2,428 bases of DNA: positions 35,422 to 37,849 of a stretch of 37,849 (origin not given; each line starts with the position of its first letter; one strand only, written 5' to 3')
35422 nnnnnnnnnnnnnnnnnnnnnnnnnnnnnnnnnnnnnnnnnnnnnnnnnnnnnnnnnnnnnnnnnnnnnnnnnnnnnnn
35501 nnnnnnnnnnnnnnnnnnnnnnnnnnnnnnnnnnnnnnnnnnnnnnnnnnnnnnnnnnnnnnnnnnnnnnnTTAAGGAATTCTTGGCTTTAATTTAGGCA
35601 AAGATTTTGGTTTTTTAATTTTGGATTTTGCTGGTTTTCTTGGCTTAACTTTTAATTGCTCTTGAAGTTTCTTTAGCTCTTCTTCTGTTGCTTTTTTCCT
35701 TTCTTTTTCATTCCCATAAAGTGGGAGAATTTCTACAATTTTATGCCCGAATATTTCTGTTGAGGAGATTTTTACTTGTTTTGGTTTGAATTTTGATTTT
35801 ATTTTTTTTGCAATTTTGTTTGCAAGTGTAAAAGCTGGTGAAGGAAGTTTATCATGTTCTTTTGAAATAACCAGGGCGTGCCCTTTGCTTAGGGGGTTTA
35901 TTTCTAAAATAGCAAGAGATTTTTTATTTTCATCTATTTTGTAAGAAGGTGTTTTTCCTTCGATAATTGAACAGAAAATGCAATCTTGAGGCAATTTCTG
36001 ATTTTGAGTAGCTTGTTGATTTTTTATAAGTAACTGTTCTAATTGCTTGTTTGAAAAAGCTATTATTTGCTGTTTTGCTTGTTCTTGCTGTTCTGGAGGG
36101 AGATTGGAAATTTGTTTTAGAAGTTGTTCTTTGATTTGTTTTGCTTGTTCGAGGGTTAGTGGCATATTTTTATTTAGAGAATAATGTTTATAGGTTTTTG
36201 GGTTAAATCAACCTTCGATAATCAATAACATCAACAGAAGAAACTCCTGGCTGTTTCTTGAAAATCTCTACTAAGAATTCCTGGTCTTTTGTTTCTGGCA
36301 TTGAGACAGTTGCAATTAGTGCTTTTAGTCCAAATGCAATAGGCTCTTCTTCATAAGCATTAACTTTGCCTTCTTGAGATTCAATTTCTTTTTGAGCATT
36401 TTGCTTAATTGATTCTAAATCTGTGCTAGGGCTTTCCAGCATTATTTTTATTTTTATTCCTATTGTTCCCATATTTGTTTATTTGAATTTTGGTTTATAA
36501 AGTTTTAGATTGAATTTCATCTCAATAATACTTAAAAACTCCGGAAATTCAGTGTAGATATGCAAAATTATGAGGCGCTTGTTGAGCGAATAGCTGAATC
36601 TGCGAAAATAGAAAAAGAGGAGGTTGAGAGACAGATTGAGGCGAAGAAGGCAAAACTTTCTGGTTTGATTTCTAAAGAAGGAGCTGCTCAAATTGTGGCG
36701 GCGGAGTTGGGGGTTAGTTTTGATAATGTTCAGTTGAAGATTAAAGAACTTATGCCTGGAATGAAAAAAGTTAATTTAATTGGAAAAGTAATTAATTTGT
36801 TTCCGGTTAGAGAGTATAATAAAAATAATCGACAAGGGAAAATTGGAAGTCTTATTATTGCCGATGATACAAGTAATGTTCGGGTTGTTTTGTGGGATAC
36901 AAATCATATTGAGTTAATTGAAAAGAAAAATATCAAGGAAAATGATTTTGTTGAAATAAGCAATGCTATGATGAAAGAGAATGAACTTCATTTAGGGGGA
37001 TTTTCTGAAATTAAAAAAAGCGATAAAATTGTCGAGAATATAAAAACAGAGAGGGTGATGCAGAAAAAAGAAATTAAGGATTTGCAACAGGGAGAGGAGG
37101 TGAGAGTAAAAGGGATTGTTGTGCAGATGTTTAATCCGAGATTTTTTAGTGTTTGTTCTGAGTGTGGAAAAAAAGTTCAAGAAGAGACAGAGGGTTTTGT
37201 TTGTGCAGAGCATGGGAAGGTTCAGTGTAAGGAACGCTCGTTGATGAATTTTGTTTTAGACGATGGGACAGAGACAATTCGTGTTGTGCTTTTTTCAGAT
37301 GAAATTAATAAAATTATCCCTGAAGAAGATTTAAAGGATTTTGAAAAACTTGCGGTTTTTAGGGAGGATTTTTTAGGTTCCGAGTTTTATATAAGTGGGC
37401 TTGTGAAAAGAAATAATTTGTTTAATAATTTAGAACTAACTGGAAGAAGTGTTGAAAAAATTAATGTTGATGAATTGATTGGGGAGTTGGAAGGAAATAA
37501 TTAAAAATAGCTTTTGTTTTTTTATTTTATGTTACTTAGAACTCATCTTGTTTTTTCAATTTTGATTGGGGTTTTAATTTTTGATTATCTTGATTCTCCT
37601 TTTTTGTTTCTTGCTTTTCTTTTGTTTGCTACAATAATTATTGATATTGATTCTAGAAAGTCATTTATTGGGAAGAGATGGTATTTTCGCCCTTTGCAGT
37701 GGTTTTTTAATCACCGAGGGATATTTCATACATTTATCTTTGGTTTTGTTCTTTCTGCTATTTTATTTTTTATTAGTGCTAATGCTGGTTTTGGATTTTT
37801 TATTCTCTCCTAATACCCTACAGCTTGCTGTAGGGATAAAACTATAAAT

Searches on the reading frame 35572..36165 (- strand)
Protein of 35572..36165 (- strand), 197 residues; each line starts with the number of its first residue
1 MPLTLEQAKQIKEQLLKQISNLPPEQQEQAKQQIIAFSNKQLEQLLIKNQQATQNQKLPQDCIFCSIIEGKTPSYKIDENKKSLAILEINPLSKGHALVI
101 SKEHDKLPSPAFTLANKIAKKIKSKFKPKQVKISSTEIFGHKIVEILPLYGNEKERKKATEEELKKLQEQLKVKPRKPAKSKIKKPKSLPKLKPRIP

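Call 70: search_protein_families(library=pfam, proteins=[window:35572-36165:-], max_evalue=0.01)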
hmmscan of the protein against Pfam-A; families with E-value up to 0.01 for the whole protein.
window:35572-36165:- (197 aa): 2 families
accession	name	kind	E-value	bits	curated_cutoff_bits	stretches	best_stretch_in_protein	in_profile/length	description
PF01230.28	HIT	-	4.6e-06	27.6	21.5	1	71-134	3-74/98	HIT domain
PF11969.13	DcpS_C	-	0.00091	20.1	24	1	62-104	2-44/114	Scavenger mRNA decapping enzyme C-term binding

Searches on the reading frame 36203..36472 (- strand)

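Call 70: search_protein_families(library=pfam, proteins=[window:36203-36472:-], max_evalue=0.01)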
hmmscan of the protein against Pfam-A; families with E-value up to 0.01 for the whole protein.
window:36203-36472:- (89 aa): 1 family
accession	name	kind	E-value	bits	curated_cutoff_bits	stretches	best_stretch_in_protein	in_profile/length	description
PF00736.24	EF1_GNE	-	5.5e-15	55.7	20.8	1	6-88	2-88/88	EF-1 guanine nucleotide exchange domain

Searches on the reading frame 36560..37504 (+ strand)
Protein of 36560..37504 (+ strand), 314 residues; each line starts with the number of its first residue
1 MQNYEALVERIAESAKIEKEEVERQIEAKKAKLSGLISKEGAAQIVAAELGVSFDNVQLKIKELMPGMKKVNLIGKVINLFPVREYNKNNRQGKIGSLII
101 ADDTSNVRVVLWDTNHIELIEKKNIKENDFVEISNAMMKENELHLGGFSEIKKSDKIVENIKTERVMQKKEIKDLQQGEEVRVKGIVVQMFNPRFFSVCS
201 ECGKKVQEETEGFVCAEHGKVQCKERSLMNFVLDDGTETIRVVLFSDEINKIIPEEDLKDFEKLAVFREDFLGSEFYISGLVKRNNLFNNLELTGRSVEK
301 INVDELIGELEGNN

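Call 70: search_protein_families(library=pfam, proteins=[window:36560-37504:+], max_evalue=0.01)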
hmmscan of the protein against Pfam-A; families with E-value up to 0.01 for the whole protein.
window:36560-37504:+ (314 aa): 5 families
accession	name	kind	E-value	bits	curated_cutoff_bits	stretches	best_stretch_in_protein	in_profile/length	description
PF01336.31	tRNA_anti-codon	-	1.2e-10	41.7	27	2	81-134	11-54/75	OB-fold nucleic acid binding domain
PF08646.16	Rep_fac-A_C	-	0.00015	22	28.5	1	186-253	7-80/146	Replication factor-A C terminal domain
PF09999.14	DUF2240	-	0.00026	21.1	22.3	1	5-57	88-140/144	Uncharacterized protein conserved in archaea (DUF2240)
PF17244.8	CDC24_OB3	-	0.0003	21.1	25.4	1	64-236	2-177/216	Cell division control protein 24, OB domain 3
PF16686.11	POT1PC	-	0.0093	16.3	27.2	0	106-175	78-145/155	ssDNA-binding domain of telomere protection protein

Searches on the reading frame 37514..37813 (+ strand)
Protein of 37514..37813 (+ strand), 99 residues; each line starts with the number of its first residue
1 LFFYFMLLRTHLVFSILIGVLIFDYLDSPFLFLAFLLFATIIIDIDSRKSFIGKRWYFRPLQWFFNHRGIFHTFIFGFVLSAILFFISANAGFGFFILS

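Call 70: search_protein_families(library=pfam, proteins=[window:37514-37813:+], max_evalue=0.01)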
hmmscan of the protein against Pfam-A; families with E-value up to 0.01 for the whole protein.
window:37514-37813:+ (99 aa): 1 family
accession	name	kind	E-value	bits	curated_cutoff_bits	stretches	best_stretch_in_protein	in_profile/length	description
PF04307.19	YdjM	-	3.1e-10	40.3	29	1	6-91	1-85/176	YdjM inner membrane protein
